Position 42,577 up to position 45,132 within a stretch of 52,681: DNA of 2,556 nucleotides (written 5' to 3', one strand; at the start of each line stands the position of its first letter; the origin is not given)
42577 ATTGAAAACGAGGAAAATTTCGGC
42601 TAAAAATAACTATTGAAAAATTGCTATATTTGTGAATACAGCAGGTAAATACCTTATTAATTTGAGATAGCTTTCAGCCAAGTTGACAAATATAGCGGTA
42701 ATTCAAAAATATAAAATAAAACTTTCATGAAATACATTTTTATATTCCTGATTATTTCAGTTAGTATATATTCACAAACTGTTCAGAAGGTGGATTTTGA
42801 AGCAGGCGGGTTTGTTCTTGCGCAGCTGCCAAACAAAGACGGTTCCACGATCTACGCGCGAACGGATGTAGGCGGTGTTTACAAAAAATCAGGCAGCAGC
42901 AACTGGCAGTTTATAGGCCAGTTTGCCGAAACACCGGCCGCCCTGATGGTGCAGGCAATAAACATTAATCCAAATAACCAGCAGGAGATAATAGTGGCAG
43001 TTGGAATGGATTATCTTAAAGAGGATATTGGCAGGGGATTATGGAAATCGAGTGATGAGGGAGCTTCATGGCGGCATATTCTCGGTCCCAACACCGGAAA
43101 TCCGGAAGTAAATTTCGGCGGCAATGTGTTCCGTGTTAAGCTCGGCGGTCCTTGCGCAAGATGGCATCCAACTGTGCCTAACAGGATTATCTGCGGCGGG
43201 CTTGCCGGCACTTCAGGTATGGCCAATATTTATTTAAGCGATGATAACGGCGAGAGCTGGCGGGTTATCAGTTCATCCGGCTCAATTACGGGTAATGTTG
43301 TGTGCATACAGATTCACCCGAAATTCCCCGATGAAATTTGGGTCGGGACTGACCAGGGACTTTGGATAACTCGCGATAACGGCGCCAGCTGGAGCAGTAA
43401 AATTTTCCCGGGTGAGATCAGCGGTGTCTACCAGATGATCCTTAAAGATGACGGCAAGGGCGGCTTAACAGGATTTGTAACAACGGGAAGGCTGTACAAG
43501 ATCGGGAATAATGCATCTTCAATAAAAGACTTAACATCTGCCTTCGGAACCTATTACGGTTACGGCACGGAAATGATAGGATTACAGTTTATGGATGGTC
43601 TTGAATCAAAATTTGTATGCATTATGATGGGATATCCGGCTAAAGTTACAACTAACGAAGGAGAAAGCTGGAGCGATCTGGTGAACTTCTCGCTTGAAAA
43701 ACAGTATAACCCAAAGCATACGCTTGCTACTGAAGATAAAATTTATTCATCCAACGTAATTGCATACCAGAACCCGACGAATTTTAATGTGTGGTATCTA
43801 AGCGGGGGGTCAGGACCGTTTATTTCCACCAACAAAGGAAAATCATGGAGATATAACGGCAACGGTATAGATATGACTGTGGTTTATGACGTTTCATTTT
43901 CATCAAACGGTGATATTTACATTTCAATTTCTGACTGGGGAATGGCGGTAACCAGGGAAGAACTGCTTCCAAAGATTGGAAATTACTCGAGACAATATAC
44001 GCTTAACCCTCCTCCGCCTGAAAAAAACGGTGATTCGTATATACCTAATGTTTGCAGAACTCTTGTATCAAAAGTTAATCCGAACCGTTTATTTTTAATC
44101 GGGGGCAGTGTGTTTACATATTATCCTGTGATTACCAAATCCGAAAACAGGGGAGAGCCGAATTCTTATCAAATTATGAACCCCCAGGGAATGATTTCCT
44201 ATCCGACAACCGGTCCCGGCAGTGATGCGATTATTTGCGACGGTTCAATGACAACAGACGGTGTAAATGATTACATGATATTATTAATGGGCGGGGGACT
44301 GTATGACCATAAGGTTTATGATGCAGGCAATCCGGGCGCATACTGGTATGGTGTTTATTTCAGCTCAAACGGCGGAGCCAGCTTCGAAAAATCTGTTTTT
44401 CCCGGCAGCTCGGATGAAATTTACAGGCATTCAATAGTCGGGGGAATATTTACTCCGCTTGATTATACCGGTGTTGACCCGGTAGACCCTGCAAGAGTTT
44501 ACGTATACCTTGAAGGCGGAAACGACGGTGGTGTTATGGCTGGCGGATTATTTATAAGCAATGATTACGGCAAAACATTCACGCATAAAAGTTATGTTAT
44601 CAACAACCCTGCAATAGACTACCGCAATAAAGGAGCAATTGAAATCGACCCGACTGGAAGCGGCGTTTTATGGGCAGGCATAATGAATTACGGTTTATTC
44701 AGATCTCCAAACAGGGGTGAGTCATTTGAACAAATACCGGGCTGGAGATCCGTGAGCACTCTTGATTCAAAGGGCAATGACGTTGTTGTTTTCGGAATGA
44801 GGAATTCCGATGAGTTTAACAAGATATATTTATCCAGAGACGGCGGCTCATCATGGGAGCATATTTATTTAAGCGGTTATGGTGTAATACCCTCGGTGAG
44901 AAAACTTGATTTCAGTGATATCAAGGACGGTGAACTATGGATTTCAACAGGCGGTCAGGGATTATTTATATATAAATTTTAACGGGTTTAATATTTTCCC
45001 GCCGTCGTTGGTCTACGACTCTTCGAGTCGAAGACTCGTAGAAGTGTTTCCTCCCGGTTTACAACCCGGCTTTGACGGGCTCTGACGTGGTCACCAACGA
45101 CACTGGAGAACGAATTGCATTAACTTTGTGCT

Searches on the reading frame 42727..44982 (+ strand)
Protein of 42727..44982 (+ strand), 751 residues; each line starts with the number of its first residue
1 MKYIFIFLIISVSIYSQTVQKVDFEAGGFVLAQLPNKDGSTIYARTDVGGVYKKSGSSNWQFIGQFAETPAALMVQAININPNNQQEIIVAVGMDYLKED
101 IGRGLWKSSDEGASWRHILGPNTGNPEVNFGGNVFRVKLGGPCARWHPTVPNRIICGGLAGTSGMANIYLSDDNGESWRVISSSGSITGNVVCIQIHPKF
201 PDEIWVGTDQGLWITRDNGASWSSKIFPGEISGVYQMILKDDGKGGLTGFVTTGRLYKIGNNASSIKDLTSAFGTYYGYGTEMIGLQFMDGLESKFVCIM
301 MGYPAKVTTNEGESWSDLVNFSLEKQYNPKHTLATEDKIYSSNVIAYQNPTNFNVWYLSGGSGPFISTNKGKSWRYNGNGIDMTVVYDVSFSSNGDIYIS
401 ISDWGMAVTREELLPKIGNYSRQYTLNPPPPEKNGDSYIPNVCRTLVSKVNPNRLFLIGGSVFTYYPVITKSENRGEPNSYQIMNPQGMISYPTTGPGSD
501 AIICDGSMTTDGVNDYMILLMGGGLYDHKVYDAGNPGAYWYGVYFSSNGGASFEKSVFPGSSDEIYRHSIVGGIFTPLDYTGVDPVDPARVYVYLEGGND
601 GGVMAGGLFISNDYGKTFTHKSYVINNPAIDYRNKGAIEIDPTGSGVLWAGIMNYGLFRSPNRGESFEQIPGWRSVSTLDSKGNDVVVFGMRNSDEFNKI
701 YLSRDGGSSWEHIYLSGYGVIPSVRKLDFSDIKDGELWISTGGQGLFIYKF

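Call 11: search_protein_families(library=pfam, proteins=[window:42727-44982:+])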
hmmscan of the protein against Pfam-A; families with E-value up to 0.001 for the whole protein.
window:42727-44982:+ (751 aa): 3 families
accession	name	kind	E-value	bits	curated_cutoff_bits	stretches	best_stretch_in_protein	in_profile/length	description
PF15902.12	Sortilin-Vps10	-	2.6e-16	59.9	33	2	167-231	2-66/446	Sortilin, neurotensin receptor 3,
PF02012.26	BNR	-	4.3e-10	38.5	27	0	169-179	1-11/12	BNR/Asp-box repeat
PF15899.11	BNR_6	-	0.0002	21.6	27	0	608-620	1-13/14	BNR-Asp box repeat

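Call 17: find_encoding_contigs(protein=window:42727-44982:+, flank=10000, max_places=6)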
Protein window:42727-44982:+ (751 aa): no gene with exactly this product is on record in the collection.

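Call 39: find_homologous_proteins(query=window:42727-44982:+, max_evalue=1e-30)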
Query window:42727-44982:+ (751 aa): 42 proteins with E <= 1e-30 among 6023 candidates.
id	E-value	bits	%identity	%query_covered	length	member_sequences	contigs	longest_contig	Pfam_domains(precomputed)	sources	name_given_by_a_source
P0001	0.0e+0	1745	100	100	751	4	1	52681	PF02012.27,PF15902.13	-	-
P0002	0.0e+0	1421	79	100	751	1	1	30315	PF25852.1,PF02012.27,PF15902.13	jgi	jgi:hypothetical protein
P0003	0.0e+0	1215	67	100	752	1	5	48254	PF25852.1,PF02012.27,PF15902.13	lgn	-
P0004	0.0e+0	1214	67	100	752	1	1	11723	PF25852.1,PF02012.27,PF15902.13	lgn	-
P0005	0.0e+0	1212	67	100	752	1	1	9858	PF25852.1,PF02012.27,PF15902.13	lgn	-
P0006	0.0e+0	1212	67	100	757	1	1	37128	PF25852.1,PF02012.27,PF15902.13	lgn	-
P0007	0.0e+0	1210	67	100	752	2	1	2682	PF25852.1,PF02012.27,PF15902.13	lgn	-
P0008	0.0e+0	1202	67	100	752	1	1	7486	PF25852.1,PF02012.27,PF15902.13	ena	-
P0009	0.0e+0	1198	65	100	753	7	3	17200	PF25852.1,PF02012.27,PF15902.13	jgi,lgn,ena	-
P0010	0.0e+0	1187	66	100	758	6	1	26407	PF25852.1,PF02012.27,PF15902.13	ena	-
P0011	0.0e+0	1184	66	99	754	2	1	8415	PF02012.27,PF15902.13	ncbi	-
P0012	0.0e+0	1182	66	98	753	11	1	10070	PF15899.12,PF25852.1,PF15902.13,PF13088.13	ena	-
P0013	0.0e+0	1182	67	98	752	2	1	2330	PF25852.1,PF02012.27,PF15902.13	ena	-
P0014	0.0e+0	1179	64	100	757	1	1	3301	PF25852.1,PF02012.27,PF15902.13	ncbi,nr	ncbi:MAG: hypothetical protein L0Y76_11550 [Ignavibacteria bacterium]|nr:hypothetical protein [Ignav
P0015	0.0e+0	1174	65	100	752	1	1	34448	PF25852.1,PF02012.27,PF15902.13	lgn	-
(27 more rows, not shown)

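Call 40: find_encoding_contigs(protein=P0002, flank=10000, max_places=3)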
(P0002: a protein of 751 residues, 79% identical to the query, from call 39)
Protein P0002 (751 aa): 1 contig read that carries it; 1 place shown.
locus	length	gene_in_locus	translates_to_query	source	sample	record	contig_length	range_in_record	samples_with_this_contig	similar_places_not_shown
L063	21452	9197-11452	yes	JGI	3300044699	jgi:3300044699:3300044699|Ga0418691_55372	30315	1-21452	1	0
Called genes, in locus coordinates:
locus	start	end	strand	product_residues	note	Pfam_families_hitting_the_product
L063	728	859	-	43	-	-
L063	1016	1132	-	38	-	-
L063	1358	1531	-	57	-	-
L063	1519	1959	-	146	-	PF06736:TMEM175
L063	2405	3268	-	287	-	PF13714:PEP_mutase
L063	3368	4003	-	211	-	-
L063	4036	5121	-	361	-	-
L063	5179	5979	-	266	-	-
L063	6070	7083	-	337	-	PF13421:Band_7_1, PF01145:Band_7, PF09851:SHOCT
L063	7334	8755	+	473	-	PF00324:AA_permease, PF13520:AA_permease_2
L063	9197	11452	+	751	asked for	PF25852:DUF6242_C (faint), PF02012:BNR (faint), PF15902:Sortilin-Vps10 (weak)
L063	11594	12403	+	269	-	-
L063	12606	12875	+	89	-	-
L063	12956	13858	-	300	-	PF00487:FA_desaturase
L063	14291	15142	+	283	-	-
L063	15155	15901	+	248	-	-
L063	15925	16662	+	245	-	-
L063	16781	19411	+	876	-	PF18962:Por_Secre_tail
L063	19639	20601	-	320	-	PF00226:DnaJ, PF01556:DnaJ_C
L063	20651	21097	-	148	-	PF00583:Acetyltransf_1, PF13673:Acetyltransf_10 (weak), PF13508:Acetyltransf_7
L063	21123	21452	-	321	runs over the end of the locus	PF01515:PTA_PTB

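Call 41: find_encoding_contigs(protein=P0003, flank=10000, max_places=3)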
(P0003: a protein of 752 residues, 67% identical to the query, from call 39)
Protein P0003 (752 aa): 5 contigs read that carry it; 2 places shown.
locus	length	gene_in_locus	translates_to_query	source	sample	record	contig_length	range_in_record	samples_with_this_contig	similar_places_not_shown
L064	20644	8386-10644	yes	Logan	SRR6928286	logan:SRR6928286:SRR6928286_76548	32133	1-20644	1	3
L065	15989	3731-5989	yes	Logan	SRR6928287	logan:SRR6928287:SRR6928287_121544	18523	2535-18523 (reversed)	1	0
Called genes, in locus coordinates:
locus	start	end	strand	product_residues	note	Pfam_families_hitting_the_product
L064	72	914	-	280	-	PF01678:DAP_epimerase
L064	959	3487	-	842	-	PF19838:LptD_2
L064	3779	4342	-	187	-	PF01590:GAF, PF13185:GAF_2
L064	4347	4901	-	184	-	PF01966:HD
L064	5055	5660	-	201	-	PF00300:His_Phos_1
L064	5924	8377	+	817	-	PF00924:MS_channel_2nd, PF21082:MS_channel_3rd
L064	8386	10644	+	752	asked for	PF25852:DUF6242_C (faint), PF02012:BNR (faint), PF15902:Sortilin-Vps10 (weak)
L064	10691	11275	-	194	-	PF09968:DUF2202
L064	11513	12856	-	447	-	-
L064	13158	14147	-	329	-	-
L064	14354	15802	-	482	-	-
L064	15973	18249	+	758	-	PF14870:PSII_BNR (weak), PF02012:BNR (faint), PF14870:PSII_BNR (weak), PF18962:Por_Secre_tail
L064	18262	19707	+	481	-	PF13088:BNR_2, PF18962:Por_Secre_tail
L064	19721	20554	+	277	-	PF04773:FecR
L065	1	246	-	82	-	?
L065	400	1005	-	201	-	PF00300:His_Phos_1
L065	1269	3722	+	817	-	PF00924:MS_channel_2nd, PF21082:MS_channel_3rd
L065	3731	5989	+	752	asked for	PF25852:DUF6242_C (faint), PF02012:BNR (faint), PF15902:Sortilin-Vps10 (weak)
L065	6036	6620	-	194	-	PF09968:DUF2202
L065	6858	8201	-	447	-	-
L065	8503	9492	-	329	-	-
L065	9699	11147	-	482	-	-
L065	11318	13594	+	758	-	PF14870:PSII_BNR (weak), PF02012:BNR (faint), PF14870:PSII_BNR (weak), PF18962:Por_Secre_tail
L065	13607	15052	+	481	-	PF13088:BNR_2, PF18962:Por_Secre_tail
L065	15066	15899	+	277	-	PF04773:FecR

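Call 52: list_cluster_members(proteins=[window:42727-44982:+, window:45913-46872:+, window:46869-48641:+])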
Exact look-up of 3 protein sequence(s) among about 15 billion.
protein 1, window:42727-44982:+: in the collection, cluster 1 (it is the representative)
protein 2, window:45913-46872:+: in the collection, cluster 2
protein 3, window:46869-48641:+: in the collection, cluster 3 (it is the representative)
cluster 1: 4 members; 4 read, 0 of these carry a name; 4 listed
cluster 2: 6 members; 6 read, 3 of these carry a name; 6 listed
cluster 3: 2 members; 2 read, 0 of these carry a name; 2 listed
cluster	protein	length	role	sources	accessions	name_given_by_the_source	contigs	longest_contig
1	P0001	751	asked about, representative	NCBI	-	-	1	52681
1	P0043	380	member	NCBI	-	-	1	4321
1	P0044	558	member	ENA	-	-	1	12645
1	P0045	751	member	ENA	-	-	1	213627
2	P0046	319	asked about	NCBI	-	-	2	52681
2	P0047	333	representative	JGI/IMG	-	N4-(beta-N-acetylglucosaminyl)-L-asparaginase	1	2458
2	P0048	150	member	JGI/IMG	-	N4-(beta-N-acetylglucosaminyl)-L-asparaginase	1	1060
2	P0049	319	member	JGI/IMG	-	N4-(beta-N-acetylglucosaminyl)-L-asparaginase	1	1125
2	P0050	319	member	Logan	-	-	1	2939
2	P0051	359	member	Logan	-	-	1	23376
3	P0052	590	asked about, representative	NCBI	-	-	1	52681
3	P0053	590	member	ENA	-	-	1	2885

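Call 53: find_encoding_contigs(protein=P0045, flank=10000, max_places=3)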
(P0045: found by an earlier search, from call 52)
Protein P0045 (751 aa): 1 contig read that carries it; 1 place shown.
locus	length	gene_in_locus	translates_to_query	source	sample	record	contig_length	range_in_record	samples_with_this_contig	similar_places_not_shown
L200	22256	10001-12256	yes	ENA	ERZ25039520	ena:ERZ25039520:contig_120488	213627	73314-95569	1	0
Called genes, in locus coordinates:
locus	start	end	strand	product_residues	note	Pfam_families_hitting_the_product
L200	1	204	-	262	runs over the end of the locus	PF09674:DUF2400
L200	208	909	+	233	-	PF00725:3HCDH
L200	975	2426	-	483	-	-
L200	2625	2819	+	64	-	-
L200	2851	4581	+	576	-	PF13088:BNR_2 (weak), PF02012:BNR (faint), PF26549:Tricorn_N (faint), PF00041:fn3, PF18962:Por_Secre_tail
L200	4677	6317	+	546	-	PF07494:Reg_prop (faint), PF01436:NHL (faint), PF06739:SBBP, PF18962:Por_Secre_tail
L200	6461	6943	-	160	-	PF01715:IPPT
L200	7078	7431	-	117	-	PF01715:IPPT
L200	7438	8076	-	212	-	PF01135:PCMT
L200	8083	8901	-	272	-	PF19293:CdaA_N, PF02457:DAC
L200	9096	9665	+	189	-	PF03352:Adenine_glyco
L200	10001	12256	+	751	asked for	PF02012:BNR (faint), PF15902:Sortilin-Vps10 (weak)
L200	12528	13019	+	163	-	-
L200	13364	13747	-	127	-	-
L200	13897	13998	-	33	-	-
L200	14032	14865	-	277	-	PF12869:tRNA_anti-like, PF13399:LytR_C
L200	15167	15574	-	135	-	-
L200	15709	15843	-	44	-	-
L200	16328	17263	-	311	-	-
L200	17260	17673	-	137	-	-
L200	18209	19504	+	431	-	PF13638:PIN_4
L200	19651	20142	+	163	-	-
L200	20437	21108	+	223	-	PF09603:Fib_succ_major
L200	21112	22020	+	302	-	-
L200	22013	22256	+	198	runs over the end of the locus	-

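Call 54: find_encoding_contigs(protein=P0051, flank=10000, max_places=3)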
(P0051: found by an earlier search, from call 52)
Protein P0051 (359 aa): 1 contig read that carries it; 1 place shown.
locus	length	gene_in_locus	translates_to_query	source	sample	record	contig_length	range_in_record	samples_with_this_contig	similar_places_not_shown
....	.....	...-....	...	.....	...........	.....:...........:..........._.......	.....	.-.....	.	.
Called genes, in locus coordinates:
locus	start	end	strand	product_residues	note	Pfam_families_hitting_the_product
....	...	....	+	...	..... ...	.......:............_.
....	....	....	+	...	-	-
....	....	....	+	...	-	-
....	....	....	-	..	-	-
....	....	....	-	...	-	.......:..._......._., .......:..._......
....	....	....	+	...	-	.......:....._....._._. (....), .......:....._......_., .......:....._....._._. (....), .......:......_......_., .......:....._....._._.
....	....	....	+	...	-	-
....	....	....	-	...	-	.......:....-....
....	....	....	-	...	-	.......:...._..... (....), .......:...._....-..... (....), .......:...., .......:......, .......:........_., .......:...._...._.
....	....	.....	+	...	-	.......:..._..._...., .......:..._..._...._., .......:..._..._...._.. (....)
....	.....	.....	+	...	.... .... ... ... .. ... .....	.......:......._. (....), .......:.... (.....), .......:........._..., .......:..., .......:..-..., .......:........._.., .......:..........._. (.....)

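Call 56: find_encoding_contigs(protein=P0047, flank=10000, max_places=3)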
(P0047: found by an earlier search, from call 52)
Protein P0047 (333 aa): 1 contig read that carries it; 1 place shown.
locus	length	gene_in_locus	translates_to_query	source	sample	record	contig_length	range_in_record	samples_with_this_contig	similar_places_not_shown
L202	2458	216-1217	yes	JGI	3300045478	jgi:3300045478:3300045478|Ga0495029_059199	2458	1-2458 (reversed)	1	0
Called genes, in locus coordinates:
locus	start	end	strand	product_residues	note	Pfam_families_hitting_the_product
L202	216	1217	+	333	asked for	PF01112:Asparaginase_2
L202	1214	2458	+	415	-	?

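Call 57: find_encoding_contigs(protein=P0050, flank=10000, max_places=3)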
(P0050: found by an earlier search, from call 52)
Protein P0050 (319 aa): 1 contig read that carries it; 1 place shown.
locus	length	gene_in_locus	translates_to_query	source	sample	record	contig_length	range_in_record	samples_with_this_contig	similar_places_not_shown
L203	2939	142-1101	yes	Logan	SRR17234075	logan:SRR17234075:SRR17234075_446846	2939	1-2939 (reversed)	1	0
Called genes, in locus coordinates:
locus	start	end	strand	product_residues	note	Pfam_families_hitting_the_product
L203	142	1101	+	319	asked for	PF01112:Asparaginase_2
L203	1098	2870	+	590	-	-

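Call 58: find_encoding_contigs(protein=P0044, flank=10000, max_places=3)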
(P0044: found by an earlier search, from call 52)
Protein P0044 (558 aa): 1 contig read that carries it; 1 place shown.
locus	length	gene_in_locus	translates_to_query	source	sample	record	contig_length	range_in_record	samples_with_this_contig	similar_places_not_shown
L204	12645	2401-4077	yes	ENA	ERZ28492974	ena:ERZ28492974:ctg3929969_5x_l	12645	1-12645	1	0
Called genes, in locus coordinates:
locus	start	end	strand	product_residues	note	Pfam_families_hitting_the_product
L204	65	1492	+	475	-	PF00324:AA_permease, PF13520:AA_permease_2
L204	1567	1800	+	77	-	-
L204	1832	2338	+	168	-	-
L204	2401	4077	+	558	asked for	PF15902:Sortilin-Vps10 (faint), PF02012:BNR (faint)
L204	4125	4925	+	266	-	-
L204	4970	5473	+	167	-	-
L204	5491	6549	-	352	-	PF00487:FA_desaturase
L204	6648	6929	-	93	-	PF00076:RRM_1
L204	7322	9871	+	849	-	PF18962:Por_Secre_tail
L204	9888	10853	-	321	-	PF00226:DnaJ, PF01556:DnaJ_C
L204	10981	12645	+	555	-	?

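Call 62: find_encoding_contigs(protein=P0048, flank=10000, max_places=5)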
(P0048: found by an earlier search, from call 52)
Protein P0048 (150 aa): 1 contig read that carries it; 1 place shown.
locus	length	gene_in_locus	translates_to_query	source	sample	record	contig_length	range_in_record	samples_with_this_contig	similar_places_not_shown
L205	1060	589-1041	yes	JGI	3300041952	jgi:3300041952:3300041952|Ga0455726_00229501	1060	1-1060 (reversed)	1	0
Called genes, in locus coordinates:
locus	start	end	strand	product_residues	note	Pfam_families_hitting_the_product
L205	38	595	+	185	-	PF01112:Asparaginase_2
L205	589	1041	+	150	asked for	PF01112:Asparaginase_2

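Call 78: search_protein_families(library=ncbifam, proteins=[window:42727-44982:+], max_evalue=0.01)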
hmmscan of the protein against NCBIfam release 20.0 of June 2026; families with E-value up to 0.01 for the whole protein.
window:42727-44982:+ (751 aa): 1 family
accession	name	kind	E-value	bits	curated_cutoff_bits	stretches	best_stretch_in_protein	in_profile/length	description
NF045728.1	glycosyl_F510_1955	equivalog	7.9e-20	71.2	175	2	166-224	115-172/246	F510_1955 family glycosylhydrolase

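Call 79: search_protein_families(library=padloc, proteins=[window:42727-44982:+], max_evalue=0.001)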
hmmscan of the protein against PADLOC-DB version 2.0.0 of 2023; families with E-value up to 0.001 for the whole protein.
window:42727-44982:+ (751 aa): 0 families
